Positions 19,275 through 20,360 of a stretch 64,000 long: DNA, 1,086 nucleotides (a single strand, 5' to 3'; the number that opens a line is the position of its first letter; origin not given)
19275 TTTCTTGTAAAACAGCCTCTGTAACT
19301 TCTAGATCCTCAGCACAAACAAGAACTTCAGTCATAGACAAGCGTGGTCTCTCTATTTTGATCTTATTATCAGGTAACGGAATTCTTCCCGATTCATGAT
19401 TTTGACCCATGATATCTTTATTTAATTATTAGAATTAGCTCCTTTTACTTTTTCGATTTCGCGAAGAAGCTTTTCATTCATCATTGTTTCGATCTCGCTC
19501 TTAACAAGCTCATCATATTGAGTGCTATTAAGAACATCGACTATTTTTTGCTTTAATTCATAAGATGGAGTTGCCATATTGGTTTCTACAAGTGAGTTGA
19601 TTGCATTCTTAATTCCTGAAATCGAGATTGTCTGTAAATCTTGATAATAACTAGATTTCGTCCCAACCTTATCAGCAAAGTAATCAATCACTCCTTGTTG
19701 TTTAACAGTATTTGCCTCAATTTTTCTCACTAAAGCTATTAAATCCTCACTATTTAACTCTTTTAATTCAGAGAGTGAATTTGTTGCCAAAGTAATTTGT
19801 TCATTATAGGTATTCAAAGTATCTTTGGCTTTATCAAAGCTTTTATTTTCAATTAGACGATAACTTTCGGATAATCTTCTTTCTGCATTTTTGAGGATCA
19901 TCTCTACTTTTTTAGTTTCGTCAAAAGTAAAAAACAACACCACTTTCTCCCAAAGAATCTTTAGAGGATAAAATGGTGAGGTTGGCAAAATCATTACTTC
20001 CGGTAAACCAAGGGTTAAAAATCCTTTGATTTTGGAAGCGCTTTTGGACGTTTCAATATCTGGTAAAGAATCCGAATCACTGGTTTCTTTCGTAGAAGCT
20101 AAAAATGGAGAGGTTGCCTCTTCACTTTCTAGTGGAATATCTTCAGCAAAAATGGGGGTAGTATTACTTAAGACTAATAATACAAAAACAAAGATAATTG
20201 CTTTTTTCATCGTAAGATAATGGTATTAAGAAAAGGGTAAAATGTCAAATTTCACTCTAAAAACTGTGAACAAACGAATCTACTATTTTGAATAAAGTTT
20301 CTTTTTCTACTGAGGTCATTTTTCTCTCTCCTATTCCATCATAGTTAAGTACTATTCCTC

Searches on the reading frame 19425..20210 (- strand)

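Call 47: search_protein_families(library=pfam, proteins=[window:19425-20210:-], max_evalue=0.0001)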
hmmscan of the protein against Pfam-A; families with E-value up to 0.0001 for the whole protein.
window:19425-20210:- (262 aa): 1 family
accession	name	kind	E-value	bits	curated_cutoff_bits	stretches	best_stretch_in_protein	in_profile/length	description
PF18915.5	DUF5667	-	3.5e-20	72.7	27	1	74-182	2-96/99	Domain of unknown function (DUF5667)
